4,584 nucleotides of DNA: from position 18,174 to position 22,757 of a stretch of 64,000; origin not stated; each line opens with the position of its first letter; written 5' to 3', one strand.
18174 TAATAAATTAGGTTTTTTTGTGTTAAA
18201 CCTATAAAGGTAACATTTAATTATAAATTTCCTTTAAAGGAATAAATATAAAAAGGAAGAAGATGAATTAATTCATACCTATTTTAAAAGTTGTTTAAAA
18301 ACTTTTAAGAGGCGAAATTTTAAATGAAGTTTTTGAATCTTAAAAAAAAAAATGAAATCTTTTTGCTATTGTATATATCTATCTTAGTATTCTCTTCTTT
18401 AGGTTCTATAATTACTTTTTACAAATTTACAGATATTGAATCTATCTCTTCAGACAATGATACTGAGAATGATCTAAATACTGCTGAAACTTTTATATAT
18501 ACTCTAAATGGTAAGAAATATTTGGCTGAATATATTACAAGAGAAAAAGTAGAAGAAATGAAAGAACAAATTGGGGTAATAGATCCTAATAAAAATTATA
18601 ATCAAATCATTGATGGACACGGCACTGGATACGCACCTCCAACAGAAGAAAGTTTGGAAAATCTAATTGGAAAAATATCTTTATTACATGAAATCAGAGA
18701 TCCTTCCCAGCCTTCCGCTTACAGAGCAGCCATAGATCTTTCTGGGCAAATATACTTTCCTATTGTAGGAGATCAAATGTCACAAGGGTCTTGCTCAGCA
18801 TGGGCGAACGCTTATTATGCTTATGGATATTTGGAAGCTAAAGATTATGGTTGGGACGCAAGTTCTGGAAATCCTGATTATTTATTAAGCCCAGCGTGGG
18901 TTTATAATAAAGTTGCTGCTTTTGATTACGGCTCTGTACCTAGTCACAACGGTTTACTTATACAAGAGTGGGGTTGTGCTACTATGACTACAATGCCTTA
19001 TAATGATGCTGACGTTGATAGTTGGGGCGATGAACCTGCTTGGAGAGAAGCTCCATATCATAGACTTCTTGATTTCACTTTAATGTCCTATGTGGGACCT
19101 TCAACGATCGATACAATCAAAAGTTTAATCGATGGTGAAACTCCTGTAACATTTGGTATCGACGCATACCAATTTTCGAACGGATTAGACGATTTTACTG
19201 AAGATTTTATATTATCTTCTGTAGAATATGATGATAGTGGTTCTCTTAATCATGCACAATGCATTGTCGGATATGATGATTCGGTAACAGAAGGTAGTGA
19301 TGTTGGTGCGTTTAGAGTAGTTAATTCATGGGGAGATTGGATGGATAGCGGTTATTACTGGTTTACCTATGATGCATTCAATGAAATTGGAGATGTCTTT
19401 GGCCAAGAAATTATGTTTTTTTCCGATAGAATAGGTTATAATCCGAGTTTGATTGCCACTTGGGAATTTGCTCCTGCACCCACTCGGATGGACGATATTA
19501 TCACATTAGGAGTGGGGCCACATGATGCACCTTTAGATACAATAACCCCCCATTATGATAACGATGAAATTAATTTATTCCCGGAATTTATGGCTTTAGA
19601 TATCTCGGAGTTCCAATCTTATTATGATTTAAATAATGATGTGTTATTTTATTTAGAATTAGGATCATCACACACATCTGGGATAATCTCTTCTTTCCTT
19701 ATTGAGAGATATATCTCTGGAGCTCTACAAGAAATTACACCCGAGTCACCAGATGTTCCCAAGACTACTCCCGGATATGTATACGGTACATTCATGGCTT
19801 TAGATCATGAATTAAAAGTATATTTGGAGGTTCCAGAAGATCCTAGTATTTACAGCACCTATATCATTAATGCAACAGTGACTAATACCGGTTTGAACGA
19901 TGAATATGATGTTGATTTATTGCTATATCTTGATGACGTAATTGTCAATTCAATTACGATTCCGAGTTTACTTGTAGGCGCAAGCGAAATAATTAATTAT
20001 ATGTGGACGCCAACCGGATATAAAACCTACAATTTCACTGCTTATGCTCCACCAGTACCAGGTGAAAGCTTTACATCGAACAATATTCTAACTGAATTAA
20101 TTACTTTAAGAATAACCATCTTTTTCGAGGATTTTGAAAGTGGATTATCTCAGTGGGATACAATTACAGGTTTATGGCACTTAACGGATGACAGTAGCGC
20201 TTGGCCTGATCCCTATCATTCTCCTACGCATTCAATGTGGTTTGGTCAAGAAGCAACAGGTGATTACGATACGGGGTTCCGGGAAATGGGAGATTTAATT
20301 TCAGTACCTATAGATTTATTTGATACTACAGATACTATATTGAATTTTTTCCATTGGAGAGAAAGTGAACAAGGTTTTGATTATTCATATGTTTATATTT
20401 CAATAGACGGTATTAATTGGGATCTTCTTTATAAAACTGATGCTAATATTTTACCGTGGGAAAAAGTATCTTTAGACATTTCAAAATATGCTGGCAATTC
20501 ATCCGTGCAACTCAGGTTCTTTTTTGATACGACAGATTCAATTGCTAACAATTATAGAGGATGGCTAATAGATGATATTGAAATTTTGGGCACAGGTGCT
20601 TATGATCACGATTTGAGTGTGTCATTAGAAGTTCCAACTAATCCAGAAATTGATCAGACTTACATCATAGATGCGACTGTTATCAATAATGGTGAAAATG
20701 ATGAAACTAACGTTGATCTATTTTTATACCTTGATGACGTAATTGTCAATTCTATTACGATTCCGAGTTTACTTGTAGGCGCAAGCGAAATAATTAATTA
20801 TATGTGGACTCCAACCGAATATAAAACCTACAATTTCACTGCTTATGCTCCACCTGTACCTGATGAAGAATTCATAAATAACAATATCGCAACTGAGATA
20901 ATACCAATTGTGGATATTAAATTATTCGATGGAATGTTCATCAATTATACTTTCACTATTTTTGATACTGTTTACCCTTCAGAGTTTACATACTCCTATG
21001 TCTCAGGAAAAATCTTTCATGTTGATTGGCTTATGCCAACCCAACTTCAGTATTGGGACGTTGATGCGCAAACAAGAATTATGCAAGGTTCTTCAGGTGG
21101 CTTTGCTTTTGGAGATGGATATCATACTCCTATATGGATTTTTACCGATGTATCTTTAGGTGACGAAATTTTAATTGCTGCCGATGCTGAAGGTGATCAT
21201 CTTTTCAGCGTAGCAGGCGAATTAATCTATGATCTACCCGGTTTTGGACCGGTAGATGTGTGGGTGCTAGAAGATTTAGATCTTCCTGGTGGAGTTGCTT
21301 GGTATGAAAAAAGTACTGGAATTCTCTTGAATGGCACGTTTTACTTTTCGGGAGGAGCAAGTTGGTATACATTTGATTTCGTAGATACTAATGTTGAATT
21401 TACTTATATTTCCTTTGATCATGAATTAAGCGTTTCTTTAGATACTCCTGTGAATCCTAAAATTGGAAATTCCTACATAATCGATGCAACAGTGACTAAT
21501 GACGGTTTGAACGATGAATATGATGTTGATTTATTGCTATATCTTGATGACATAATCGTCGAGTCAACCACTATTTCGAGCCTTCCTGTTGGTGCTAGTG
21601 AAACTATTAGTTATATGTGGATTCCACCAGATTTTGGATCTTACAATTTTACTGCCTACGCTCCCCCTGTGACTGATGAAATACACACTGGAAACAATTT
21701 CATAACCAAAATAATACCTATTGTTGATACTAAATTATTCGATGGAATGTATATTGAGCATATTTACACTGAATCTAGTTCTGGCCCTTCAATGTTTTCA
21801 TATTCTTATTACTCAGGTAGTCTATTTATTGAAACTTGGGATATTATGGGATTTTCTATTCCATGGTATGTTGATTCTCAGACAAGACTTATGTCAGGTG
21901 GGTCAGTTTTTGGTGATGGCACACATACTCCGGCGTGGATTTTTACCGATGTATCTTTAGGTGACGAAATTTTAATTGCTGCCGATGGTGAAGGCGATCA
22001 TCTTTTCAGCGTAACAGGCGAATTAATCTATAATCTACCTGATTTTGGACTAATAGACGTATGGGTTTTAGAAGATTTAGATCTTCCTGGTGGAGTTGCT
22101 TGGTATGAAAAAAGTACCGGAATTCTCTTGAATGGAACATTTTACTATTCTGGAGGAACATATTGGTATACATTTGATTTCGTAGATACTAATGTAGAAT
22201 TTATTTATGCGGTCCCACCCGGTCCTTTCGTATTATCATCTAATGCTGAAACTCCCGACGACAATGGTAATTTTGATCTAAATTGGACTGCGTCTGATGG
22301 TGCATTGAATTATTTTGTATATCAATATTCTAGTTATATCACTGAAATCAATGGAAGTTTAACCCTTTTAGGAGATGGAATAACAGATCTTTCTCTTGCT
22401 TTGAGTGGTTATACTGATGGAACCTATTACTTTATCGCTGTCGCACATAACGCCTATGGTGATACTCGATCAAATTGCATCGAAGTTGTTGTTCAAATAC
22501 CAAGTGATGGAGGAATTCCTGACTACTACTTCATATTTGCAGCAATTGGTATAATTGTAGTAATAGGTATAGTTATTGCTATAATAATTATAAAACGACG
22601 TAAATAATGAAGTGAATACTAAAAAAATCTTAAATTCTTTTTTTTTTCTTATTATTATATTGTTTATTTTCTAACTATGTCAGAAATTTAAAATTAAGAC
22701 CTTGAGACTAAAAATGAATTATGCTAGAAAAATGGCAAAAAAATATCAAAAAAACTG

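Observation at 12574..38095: Four giant membrane-anchored proteins: three protease classes on one shared, recombining stalk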

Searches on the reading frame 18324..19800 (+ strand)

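Call 19: search_solved_structures(query=window:18324-19800:+, max_evalue=0.01, show_alignments=1)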
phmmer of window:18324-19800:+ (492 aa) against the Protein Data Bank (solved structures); distinct sequences matched with E-value up to 0.01: 0.

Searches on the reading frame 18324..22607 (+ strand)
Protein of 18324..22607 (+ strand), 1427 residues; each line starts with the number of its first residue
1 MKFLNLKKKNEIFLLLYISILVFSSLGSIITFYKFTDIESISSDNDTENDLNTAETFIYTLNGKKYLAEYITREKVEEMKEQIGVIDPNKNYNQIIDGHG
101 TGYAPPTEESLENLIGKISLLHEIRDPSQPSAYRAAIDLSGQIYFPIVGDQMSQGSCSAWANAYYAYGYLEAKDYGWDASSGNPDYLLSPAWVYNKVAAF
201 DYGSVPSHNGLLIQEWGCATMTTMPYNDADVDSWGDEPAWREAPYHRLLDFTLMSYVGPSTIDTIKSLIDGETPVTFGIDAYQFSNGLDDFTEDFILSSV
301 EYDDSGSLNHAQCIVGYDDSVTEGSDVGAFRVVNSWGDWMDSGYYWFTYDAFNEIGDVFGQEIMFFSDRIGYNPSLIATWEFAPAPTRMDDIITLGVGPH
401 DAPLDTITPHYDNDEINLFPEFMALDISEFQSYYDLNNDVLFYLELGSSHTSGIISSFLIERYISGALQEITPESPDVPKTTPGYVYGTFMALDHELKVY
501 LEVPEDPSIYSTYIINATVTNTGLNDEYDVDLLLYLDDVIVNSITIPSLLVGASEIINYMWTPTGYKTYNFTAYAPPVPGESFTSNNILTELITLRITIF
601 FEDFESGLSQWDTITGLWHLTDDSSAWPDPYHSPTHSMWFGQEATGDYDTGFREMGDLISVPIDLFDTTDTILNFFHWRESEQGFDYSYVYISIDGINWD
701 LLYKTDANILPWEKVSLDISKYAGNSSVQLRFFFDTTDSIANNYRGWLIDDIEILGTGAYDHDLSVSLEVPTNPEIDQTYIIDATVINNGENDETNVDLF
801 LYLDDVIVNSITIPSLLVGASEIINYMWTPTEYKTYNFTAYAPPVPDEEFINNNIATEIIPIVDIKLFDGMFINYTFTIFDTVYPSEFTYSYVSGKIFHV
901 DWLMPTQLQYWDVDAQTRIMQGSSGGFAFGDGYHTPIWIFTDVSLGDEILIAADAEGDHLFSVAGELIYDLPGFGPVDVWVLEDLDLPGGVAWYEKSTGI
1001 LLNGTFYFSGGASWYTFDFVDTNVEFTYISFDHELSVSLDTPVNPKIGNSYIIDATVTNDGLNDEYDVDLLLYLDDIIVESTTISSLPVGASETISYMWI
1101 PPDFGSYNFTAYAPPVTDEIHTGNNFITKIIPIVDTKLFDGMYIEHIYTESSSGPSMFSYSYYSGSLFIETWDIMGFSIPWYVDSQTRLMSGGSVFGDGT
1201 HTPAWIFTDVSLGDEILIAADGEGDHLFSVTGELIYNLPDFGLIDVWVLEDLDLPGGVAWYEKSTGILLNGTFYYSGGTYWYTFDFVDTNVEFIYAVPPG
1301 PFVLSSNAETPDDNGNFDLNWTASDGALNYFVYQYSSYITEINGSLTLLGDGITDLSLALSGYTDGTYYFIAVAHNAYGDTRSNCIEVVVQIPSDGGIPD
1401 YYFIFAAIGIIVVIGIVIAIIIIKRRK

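Call 3: search_protein_families(library=pfam, proteins=[window:18324-22607:+], max_evalue=0.01)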
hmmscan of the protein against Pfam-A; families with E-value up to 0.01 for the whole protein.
window:18324-22607:+ (1427 aa): 2 families
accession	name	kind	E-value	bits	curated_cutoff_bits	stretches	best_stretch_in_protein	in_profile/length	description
PF07705.17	CARDB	-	1.4e-32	112.4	22.7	3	1035-1115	4-85/101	CARDB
PF20773.4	InhA-like_MAM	-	0.00013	22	26.9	1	655-754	49-162/191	Immune inhibitor A-like, MAM domain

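Call 9: find_encoding_contigs(protein=window:18324-22607:+, flank=10000, max_places=6)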
Protein window:18324-22607:+ (1427 aa): no gene with exactly this product is on record in the collection.

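Call 49: search_protein_families(library=ncbifam, proteins=[window:18324-22607:+], max_evalue=1)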
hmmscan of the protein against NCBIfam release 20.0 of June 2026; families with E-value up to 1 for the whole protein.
window:18324-22607:+ (1427 aa): 1 family
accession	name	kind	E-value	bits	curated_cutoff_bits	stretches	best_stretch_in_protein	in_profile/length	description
TIGR02373.1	photo_yellow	equivalog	0.077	13.1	143.05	0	1122-1161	57-94/124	photoactive yellow protein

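Call 76: find_homologous_proteins(query=window:18324-22607:+, max_evalue=1e-20)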
Query window:18324-22607:+ (1427 aa): 194 proteins with E <= 1e-20 among 6949 candidates; the best 120 are listed.
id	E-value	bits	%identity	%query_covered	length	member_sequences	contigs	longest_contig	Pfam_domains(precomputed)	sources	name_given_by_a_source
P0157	0.0e+0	1958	57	97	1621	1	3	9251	PF00112.30,PF07705.18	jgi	jgi:C1A family cysteine protease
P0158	0.0e+0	1833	59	100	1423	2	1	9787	PF00112.30,PF07705.18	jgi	jgi:C1A family cysteine protease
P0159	0.0e+0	1829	60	100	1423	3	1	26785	PF00112.30,PF07705.18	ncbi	ncbi:MAG: CARDB domain-containing protein [Promethearchaeota archaeon]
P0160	0.0e+0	1787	55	100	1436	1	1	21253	PF00112.30,PF10342.16,PF07705.18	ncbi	ncbi:MAG: CARDB domain-containing protein [Promethearchaeota archaeon]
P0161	0.0e+0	1775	54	100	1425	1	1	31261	PF00112.30,PF10342.16,PF07705.18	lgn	-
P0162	0.0e+0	1765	58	44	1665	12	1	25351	PF00112.30,PF07705.18,PF06119.20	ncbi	ncbi:MAG: CARDB domain-containing protein [Promethearchaeota archaeon]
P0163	0.0e+0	1757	70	53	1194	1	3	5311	PF00112.30,PF07705.18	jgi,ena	-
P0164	0.0e+0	1755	58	97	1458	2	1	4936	PF00112.30,PF10342.16,PF07705.18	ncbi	-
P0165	0.0e+0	1736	59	91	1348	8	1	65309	PF00112.30,PF07705.18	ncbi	-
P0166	0.0e+0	1730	58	90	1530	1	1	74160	PF00112.30,PF10342.16,PF07705.18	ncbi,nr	ncbi:MAG: hypothetical protein HWN80_12130 [Candidatus Lokiarchaeota archaeon]|nr:hypothetical prote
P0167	0.0e+0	1708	57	97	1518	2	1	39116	PF00112.30,PF10342.16,PF07705.18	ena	-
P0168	0.0e+0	1691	54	100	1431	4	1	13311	PF00112.30,PF10342.16,PF07705.18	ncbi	ncbi:MAG: CARDB domain-containing protein [Candidatus Thorarchaeota archaeon]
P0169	0.0e+0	1690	55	100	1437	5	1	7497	PF00112.30,PF28202.1,PF10342.16,PF07705.18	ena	-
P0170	0.0e+0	1663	56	97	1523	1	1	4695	PF00112.30,PF10342.16,PF07705.18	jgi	jgi:C1A family cysteine protease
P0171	0.0e+0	1658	56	90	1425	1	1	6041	PF10342.16,PF07705.18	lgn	-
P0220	1.7e-216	740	49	41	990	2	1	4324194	PF00112.30,PF07705.18,PF06119.20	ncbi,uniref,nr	ncbi:C1 family peptidase [Promethearchaeum syntrophicum]|uniref:C1 family peptidase n=1 Tax=Promethe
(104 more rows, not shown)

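Call 80: find_encoding_contigs(protein=P0220, flank=10000, max_places=3)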
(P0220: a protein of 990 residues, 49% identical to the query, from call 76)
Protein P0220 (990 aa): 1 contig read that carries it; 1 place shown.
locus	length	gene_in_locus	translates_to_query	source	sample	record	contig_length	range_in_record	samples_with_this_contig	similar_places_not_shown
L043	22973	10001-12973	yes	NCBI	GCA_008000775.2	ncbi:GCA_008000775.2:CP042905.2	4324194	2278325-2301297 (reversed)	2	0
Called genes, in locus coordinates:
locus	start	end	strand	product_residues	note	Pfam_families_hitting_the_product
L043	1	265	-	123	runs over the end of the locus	-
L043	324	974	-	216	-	-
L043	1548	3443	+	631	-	PF05048:NosD (weak), PF13229:Beta_helix, PF05048:NosD, PF13229:Beta_helix, PF05048:NosD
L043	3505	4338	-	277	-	PF02661:Fic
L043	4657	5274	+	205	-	PF13240:Zn_Ribbon_1 (weak)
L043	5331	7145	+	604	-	PF00929:RNase_T (faint), PF23598:LRR_14 (weak), PF00560:LRR_1 (faint), PF23598:LRR_14, PF13855:LRR_8 (weak), PF12799:LRR_4 (weak)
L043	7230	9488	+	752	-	-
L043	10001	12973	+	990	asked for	PF00112:Peptidase_C1, PF07705:CARDB, PF06119:NIDO (faint)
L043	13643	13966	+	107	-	-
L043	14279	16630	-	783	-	PF00672:HAMP, PF00512:HisKA (weak), PF02518:HATPase_c, PF00072:Response_reg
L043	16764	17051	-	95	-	PF14947:HTH_45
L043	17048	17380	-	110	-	-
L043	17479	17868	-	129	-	-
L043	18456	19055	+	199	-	-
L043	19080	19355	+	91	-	-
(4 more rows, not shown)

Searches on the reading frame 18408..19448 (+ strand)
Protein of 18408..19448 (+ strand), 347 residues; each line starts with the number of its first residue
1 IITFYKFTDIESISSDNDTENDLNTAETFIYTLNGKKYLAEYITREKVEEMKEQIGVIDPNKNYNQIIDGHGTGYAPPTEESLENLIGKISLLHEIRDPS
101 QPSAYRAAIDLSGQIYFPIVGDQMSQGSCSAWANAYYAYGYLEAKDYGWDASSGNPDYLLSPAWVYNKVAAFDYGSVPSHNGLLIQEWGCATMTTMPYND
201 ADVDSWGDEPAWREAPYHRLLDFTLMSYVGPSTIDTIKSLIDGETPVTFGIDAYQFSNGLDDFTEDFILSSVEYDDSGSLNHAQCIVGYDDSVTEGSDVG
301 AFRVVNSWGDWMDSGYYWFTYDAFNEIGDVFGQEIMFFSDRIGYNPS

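Call 21: search_protein_families(library=pfam, proteins=[window:18408-19448:+], max_evalue=1)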
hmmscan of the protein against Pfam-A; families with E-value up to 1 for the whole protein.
window:18408-19448:+ (347 aa): 2 families
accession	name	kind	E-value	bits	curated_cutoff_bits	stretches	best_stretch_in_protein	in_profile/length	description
PF00112.29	Peptidase_C1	-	2.1e-05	25.1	20.7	1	186-323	80-206/220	Papain family cysteine protease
PF03051.21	Peptidase_C1_2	-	0.027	13.7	22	1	270-326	350-404/438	Peptidase C1-like family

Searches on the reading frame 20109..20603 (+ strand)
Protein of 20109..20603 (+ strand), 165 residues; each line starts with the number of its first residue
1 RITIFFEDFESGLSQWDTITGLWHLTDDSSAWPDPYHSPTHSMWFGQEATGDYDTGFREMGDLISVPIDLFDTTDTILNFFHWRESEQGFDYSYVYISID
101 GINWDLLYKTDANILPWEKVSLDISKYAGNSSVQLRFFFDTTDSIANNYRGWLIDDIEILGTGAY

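Call 21: search_protein_families(library=pfam, proteins=[window:20109-20603:+], max_evalue=1)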
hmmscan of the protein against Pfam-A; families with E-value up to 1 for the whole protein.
window:20109-20603:+ (165 aa): 2 families
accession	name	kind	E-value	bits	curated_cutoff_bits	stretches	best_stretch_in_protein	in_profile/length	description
PF20773.4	InhA-like_MAM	-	7.6e-07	29.3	26.9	1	60-159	49-162/191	Immune inhibitor A-like, MAM domain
PF21471.3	Reelin_subrepeat-B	-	0.00031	21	27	1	98-159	65-126/127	Reelin subrepeat B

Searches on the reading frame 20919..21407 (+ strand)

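Call 98: search_protein_families(library=pfam, proteins=[window:20919-21407:+], max_evalue=10)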
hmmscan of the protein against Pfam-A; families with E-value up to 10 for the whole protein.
window:20919-21407:+ (163 aa): 1 family
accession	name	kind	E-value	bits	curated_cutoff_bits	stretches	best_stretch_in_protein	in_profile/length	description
PF19602.4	DUF6107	-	0.077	13.6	27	1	97-149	44-88/106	Family of unknown function (DUF6107)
